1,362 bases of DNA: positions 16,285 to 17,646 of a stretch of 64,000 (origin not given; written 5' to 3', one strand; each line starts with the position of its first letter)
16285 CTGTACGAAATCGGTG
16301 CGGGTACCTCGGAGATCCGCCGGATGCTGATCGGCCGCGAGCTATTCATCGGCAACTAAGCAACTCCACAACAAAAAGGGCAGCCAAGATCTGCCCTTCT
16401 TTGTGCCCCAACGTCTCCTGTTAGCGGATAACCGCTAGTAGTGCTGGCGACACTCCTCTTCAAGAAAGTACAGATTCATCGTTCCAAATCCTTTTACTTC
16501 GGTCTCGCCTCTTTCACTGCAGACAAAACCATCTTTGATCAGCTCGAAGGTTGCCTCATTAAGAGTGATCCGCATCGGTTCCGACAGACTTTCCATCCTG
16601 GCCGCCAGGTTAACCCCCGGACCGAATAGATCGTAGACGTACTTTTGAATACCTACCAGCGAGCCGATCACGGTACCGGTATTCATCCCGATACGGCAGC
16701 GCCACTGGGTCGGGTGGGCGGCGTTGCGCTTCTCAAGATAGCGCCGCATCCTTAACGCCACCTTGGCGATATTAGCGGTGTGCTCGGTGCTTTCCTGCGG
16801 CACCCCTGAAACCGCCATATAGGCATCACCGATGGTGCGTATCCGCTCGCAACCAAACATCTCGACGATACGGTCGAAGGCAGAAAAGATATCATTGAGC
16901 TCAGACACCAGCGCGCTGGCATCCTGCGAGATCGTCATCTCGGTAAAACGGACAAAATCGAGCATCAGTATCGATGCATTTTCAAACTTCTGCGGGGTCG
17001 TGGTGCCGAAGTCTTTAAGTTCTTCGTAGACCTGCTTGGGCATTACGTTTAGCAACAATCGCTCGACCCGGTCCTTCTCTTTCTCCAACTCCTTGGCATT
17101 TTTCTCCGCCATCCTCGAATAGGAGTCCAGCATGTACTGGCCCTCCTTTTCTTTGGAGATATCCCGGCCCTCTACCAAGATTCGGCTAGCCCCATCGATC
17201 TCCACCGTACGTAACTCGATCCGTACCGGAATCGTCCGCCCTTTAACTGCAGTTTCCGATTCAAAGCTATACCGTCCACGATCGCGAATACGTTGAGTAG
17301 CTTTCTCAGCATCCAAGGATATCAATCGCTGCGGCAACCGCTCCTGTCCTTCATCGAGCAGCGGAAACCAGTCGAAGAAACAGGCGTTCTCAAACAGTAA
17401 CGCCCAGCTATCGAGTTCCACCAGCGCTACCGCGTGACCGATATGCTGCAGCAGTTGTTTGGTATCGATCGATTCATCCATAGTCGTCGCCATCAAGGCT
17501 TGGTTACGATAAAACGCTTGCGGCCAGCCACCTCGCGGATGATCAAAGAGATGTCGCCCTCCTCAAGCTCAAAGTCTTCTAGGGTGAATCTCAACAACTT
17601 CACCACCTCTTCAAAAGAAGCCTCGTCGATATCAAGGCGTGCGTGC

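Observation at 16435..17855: Truncated haemoglobin + PAS/coiled-coil cyclase: a split, sGC-like gas-sensing module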

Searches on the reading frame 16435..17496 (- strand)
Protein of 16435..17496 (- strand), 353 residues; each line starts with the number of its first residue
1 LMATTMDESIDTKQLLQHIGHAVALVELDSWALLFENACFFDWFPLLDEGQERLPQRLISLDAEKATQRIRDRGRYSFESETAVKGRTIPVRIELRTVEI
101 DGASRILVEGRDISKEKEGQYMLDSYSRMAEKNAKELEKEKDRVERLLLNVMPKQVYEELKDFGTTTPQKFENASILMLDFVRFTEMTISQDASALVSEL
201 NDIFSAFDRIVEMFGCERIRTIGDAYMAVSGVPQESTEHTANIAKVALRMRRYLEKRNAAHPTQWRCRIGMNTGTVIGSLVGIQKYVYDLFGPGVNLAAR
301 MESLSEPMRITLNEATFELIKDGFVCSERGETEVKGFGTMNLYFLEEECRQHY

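Call 4: search_protein_families(library=pfam, proteins=[window:16435-17496:-], max_evalue=0.1)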
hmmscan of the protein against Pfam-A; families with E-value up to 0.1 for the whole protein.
window:16435-17496:- (353 aa): 4 families
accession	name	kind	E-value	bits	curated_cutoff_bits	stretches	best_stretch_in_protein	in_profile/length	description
PF00211.25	Guanylate_cyc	-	4e-49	167.1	21.9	1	168-346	3-182/183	Adenylate and Guanylate cyclase catalytic domain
PF07701.20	HNOBA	-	0.0017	18.4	23.4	1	102-160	157-216/216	Heme NO binding associated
PF23629.1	Death_MADD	-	0.023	15.2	27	1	117-150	4-37/76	MAP kinase-activating death domain protein death domain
PF10340.15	Say1_Mug180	-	0.08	12.2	21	0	165-225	146-203/374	Steryl acetyl hydrolase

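Call 6: search_solved_structures(query=window:16435-17493:-, max_evalue=0.001, show_alignments=3)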
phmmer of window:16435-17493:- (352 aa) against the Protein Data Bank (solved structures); distinct sequences matched with E-value up to 0.001: 54.
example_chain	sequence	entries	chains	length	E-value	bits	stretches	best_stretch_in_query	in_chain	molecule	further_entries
6r4o_A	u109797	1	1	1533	1.9e-51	178.5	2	167-332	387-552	Adenylate cyclase 9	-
6r3q_A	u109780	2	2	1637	2.6e-51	178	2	167-332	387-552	Adenylate cyclase 9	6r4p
9u3p_A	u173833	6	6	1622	3.3e-51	177.7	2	167-325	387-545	Adenylate cyclase type 9,Protein M2-1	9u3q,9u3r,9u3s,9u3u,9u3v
7pd4_A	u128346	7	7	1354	2e-50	175.1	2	167-332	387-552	Adenylate cyclase 9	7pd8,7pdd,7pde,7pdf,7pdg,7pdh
8buz_A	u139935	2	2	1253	1.2e-46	162.7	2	133-326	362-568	Adenylate cyclase type 8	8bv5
8sl3_A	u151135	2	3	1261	6.5e-42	147.1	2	137-321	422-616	Adenylate cyclase type 5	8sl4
4p2f_A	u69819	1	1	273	6.1e-41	144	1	129-344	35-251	Adenylate cyclase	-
7yz9_A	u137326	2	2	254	6.4e-41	143.9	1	134-344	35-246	Adenylate cyclase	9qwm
4p2x_A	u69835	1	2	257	1.2e-40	142.9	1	136-344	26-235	Adenylate cyclase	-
4p2m_A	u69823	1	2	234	1.3e-40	142.9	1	136-344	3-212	Adenylate cyclase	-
5o5k_A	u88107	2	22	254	1.9e-40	142.3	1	130-344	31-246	Adenylate cyclase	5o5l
7yzi_A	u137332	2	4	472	4.6e-40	141.1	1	135-344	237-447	Adenylate cyclase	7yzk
9bcv_A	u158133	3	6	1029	5.6e-35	124.3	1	118-345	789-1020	Atrial natriuretic peptide receptor 1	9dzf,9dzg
9dzh_A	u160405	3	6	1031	5.6e-35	124.3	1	118-345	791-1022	Atrial natriuretic peptide receptor 1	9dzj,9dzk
9bcl_A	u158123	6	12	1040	5.7e-35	124.3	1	118-345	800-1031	Atrial natriuretic peptide receptor 1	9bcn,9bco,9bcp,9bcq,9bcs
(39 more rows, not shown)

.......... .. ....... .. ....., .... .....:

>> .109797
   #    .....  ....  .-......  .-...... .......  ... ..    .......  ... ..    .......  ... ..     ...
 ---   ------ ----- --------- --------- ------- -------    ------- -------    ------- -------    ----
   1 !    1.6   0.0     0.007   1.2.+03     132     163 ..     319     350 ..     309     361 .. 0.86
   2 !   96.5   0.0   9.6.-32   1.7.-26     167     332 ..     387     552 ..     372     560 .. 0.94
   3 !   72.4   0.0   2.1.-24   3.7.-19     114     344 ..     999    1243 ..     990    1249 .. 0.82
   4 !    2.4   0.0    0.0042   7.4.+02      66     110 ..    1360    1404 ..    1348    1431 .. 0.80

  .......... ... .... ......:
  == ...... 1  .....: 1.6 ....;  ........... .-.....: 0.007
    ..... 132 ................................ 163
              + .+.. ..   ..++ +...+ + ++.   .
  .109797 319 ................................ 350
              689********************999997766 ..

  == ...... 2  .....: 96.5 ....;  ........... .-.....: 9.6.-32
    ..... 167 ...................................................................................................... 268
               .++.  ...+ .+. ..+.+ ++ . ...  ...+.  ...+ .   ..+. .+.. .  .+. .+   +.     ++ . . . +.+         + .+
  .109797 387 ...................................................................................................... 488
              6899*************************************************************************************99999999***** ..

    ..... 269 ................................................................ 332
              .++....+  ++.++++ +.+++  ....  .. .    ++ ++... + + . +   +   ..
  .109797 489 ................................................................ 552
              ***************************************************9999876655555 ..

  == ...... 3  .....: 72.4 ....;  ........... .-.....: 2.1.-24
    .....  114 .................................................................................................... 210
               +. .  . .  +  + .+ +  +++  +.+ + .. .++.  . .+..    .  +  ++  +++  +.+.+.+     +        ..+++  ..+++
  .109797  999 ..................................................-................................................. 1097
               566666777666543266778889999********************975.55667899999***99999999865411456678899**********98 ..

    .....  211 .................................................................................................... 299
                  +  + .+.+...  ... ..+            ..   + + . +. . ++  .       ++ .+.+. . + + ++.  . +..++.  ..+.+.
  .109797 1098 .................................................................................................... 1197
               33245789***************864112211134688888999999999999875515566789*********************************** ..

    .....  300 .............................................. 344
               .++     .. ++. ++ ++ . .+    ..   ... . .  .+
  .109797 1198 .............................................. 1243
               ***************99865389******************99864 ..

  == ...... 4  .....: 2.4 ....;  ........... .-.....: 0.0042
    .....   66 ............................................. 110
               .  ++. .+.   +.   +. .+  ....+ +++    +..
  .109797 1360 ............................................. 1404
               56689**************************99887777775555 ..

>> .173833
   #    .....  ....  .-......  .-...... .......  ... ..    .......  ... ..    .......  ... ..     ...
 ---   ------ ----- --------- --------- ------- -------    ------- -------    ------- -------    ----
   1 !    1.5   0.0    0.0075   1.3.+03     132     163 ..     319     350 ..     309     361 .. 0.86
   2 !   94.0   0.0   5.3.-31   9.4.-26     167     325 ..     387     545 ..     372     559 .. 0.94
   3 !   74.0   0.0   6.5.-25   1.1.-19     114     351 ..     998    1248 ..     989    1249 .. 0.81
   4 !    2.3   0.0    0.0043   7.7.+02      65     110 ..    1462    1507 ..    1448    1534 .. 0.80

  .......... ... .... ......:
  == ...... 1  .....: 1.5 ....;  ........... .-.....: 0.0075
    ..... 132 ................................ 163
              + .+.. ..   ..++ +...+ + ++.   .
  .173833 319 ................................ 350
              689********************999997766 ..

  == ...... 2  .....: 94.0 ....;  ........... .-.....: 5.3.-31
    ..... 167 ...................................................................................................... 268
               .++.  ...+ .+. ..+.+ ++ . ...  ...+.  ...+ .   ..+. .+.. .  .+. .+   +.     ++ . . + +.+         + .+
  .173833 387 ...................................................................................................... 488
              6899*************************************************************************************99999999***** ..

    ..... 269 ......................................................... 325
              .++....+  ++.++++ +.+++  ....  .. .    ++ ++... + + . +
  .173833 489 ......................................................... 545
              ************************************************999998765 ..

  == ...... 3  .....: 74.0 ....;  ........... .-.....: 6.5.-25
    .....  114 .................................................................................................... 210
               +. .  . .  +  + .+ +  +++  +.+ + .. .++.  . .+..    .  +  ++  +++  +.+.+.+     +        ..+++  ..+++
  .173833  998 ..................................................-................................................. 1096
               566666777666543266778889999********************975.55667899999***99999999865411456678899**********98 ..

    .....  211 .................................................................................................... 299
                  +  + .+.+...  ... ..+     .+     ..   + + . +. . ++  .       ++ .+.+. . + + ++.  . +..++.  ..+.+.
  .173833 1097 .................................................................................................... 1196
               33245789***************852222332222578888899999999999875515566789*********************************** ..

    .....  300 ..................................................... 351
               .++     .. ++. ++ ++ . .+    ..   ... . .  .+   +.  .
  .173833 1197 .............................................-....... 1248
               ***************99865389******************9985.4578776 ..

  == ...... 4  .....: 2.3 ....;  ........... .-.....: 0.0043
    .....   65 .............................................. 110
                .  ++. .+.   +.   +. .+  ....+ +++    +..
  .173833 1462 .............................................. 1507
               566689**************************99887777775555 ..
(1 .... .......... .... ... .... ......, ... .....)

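Call 7: find_homologous_proteins(query=window:16435-17493:-, max_evalue=0.00001)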
Query window:16435-17493:- (352 aa): 2950 proteins with E <= 0.00001 among 6526 candidates; the best 120 are listed.
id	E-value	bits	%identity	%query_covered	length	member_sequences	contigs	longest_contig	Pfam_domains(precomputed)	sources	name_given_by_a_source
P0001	1.4e-209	713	91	99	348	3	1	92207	PF00211.26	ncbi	ncbi:MAG: adenylate/guanylate cyclase domain-containing protein [Motiliproteus sp.]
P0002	5.2e-172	590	75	99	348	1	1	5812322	PF00211.26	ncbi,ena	-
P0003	9.0e-171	585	76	99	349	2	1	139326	PF00211.26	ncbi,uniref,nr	ncbi:hypothetical protein GCM10011352_40940 [Marinobacterium zhoushanense]|uniref:Guanylate cyclase 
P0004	2.4e-168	578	76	99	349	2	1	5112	PF00211.26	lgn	-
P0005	8.8e-168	576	76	99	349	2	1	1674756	PF00211.26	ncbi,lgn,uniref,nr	ncbi:adenylate/guanylate cyclase domain-containing protein [Marinobacterium mangrovicola]|uniref:Cla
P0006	1.1e-167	575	73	99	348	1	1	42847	PF00211.26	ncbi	ncbi:MAG: adenylate/guanylate cyclase domain-containing protein [Motiliproteus sp.]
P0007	1.3e-166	572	75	99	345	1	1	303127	PF00211.26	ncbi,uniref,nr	ncbi:adenylate/guanylate cyclase domain-containing protein [Motiliproteus sp. SC1-56]|uniref:adenyla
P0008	1.6e-166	572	74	99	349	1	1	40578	PF00211.26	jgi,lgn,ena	-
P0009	5.0e-166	570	75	99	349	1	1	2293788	PF00211.26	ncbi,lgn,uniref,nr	ncbi:adenylate/guanylate cyclase domain-containing protein [Marinobacterium lutimaris]|uniref:Adenyl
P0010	1.5e-165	568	73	99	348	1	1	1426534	PF00211.26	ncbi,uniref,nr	ncbi:adenylate/guanylate cyclase domain-containing protein [Aestuariirhabdus litorea]|uniref:Adenyla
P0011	7.7e-157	540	69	99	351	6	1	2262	PF00211.26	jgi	jgi:class 3 adenylate cyclase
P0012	2.1e-154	532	68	99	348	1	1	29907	PF00211.26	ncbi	-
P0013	1.6e-151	522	68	99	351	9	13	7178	PF00211.26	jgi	jgi:class 3 adenylate cyclase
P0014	5.6e-149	514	67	99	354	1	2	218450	PF00211.26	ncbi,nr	ncbi:MAG: adenylate/guanylate cyclase domain-containing protein [Gammaproteobacteria bacterium]|nr:a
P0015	1.6e-148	512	68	95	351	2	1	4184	PF07701.21,PF00211.26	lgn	-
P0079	3.2e-139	482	62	97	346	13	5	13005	PF07701.21,PF00211.26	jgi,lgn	jgi:adenylate cyclase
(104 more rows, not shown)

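Call 8: find_related_loci(query=window:16435-17493:-, collection=genome_contigs, flank=4000)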
Query window:16435-17493:- (352 aa) in genome_contigs; peptide patterns used: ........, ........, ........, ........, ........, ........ (x = any residue, [..] = any of these).
541 stretches matched a pattern; 344 encode a relative of the query (tblastn E <= 1e-3); the best 80 are kept; 80 distinct loci.
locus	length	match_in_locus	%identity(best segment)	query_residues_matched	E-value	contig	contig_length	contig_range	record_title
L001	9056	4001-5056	90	1-352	0e+0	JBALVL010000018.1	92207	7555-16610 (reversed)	MAG: Motiliproteus sp. isolate 5NakV-07 NODE_140_length_92207_cov_54.725877, whole genome shotgun sequence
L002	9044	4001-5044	75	5-352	0e+0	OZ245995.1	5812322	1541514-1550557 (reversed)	MAG: Motiliproteus sp. isolate cee35097-81c3-4b62-8185-fcd84872bf97 genome assembly, chromosome: 1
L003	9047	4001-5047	76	4-352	0e+0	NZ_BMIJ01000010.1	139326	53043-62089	Marinobacterium zhoushanense strain CGMCC 1.15341 sequence10, whole genome shotgun sequence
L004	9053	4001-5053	75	2-352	3e-180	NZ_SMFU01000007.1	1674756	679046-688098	Marinobacterium mangrovicola strain DSM 27697 Ga0180977_101, whole genome shotgun sequence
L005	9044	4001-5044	75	5-352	1e-177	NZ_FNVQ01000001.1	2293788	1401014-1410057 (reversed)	Marinobacterium lutimaris strain DSM 22012, whole genome shotgun sequence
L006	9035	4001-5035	75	5-352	3e-176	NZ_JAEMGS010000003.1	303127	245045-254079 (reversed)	Motiliproteus sp. SC1-56 NODE_3_length_303127_cov_10.6493, whole genome shotgun sequence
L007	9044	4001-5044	73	5-352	2e-167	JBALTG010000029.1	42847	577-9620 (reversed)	MAG: Motiliproteus sp. isolate 1NakV-04 NODE_29_length_42847_cov_10.123311, whole genome shotgun sequence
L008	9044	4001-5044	68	5-352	1e-165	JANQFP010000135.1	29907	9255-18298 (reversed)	MAG: Rhodospirillales bacterium isolate PL23a_bin.98 k99_6269087, whole genome shotgun sequence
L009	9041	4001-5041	66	3-349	3e-156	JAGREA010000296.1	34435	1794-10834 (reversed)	MAG: Rhodobacterales bacterium isolate HKST-UBA117 k127_2319439, whole genome shotgun sequence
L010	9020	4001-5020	66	5-344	2e-156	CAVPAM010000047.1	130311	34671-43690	MAG: uncultured Alphaproteobacteria bacterium isolate MFD09964.bin.1.191 genome assembly, contig: contig_8221, whole gen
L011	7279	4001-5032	65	9-352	2e-154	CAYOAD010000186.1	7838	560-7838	MAG TPA_asm: uncultured Rhodospirillaceae bacterium isolate SRP167671_co2_244 genome assembly, contig: NODE_11287_length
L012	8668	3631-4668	67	5-350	2e-154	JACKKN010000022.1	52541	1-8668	MAG: Hyphomicrobiales bacterium isolate HK-STAS-PROT-66 HK-STAS-PROT-66_22, whole genome shotgun sequence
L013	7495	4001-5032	65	9-352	3e-154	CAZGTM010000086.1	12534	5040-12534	MAG TPA_asm: uncultured Rhodospirillaceae bacterium isolate SRP077602_co8_95 genome assembly, contig: NODE_7202_length_1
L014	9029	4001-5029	66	8-349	3e-150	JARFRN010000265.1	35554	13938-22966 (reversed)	MAG: Acidimicrobiia bacterium isolate MAG_Ve_Sed_51 k141_746436, whole genome shotgun sequence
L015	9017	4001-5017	60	12-350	8e-147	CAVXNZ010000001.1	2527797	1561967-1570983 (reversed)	MAG: uncultured Chloroflexia bacterium isolate MFD01721.bin.1.126 genome assembly, contig: contig_14170, whole genome sh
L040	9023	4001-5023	59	9-348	1e-134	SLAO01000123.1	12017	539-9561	MAG: Nitriliruptorales bacterium isolate CSSed162cmB_40R1 CSSed16-2cmB-18014, whole genome shotgun sequence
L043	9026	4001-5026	57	12-352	4e-134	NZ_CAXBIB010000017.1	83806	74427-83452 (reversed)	MAG: uncultured Parvibaculum sp. isolate ERR2762144_binner12_Refined_24 ERZ3421829.53, whole genome shotgun sequence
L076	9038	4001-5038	54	3-349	4e-115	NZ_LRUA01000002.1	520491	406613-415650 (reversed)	Kordiimonas lacus strain S3-22 S3-22_S2, whole genome shotgun sequence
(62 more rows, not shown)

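Call 17: search_protein_families(library=pfam, proteins=[L043:5132-5842:-, L015:2114-3583:+, L003:6641-7279:+, L043:1928-2848:+, L040:2151-3587:+, L076:5048-5782:-], max_evalue=0.001)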
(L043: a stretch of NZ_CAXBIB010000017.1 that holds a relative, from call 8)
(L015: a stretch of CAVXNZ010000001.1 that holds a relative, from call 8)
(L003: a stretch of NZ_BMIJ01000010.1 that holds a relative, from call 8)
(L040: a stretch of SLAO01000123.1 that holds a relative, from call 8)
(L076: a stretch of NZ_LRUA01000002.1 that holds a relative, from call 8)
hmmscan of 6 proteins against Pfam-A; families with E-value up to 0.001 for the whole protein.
L043:5132-5842:- (236 aa): 5 families
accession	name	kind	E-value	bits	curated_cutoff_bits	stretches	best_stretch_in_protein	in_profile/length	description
PF00027.35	cNMP_binding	-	3.9e-22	78.5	27.5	1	35-122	2-89/89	Cyclic nucleotide-binding domain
PF13545.12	HTH_Crp_2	-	7.1e-16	58.4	27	1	156-231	2-70/70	Crp-like helix-turn-helix domain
PF12802.13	MarR_2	-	8.6e-06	26.3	27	1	179-217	18-54/61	MarR family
PF13412.12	HTH_24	-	7.5e-05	22.7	21.9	1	184-213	18-47/48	Winged helix-turn-helix DNA-binding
PF00325.26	Crp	-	0.00061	19.9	21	0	182-213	1-32/32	Bacterial regulatory proteins, crp family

L015:2114-3583:+ (489 aa): 4 families
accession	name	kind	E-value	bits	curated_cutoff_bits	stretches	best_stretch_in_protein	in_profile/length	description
PF02518.31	HATPase_c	-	1.9e-26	93.1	26.4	1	367-468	5-109/111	Histidine kinase-, DNA gyrase B-, and HSP90-like ATPase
PF00027.35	cNMP_binding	-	2.7e-16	59.7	27.5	1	42-125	3-87/89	Cyclic nucleotide-binding domain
PF14501.12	HATPase_c_5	-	3.2e-06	27.4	22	1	368-459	6-94/102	GHKL domain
PF13581.12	HATPase_c_2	-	0.00055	20.4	27.4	0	373-462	41-123/127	Histidine kinase-like ATPase domain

L003:6641-7279:+ (212 aa): 2 families
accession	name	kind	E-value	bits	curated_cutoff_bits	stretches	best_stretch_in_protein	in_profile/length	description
PF00027.35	cNMP_binding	-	3.8e-14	52.9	27.5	1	26-112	2-89/89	Cyclic nucleotide-binding domain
PF13545.12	HTH_Crp_2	-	3.7e-05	24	27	1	145-201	2-61/70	Crp-like helix-turn-helix domain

L043:1928-2848:+ (306 aa): 1 family
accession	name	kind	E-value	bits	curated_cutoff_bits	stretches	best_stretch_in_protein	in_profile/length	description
PF11583.14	AurF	-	1.6e-06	28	29.6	1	77-215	82-218/282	P-aminobenzoate N-oxygenase AurF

L040:2151-3587:+ (478 aa): 3 families
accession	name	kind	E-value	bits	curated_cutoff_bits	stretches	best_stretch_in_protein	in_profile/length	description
PF02518.31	HATPase_c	-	1.6e-26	93.4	26.4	1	358-460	5-109/111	Histidine kinase-, DNA gyrase B-, and HSP90-like ATPase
PF00027.35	cNMP_binding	-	3.2e-19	69.1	27.5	1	35-119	3-87/89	Cyclic nucleotide-binding domain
PF14501.12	HATPase_c_5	-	2.1e-05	24.8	22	1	358-458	5-101/102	GHKL domain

L076:5048-5782:- (244 aa): 3 families
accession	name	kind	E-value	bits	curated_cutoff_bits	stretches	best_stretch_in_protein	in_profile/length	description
PF00027.35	cNMP_binding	-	2.8e-23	82.1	27.5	1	42-129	2-89/89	Cyclic nucleotide-binding domain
PF13545.12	HTH_Crp_2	-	1.1e-14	54.6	27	1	162-239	2-70/70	Crp-like helix-turn-helix domain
PF00325.26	Crp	-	0.00013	22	21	1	192-220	3-31/32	Bacterial regulatory proteins, crp family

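Call 56: predict_structure(alignment_id=A1)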
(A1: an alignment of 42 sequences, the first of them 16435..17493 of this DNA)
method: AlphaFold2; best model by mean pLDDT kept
length: 352 residues; sequences in the alignment: 42
mean_pLDDT: 77.9   pTM: 0.52
mean pLDDT of the five models: 77.9, 77.4, 77.3, 76.5, 73.7
residues with pLDDT >= 90: 107; 70-90: 140; 50-70: 73; < 50: 32
segments of 3 or more residues with pLDDT < 50: 1-7, 162-164, 187-189, 280-286
pLDDT, mean of each block of 10 residues (from residue 1): 42 65 88 88 75 85 88 89 80 89 88 74 52 58 57 57 59 89 52 75 90 82 74 84 96 90 88 76 52 86 94 95 95 88 91 42
secondary structure, 60 per line:
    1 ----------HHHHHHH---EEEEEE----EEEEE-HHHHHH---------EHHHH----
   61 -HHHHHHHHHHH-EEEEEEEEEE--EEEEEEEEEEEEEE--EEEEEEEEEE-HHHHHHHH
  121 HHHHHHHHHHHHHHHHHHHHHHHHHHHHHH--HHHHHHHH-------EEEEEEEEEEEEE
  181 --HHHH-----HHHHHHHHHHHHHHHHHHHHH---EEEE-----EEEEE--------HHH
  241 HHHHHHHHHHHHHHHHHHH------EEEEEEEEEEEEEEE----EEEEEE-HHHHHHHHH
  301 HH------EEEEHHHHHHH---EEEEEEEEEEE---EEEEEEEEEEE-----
elements in order: H11-17 E21-26 E31-35 H37-42 H53-56 H62-72 E74-83 E86-99 E102-111 H113-150 H153-160 E168-180 H183-186 H192-212 E216-219 E225-229 H238-259 E266-280 E285-290 H292-302 E309-312 H313-319 E323-333 E337-347
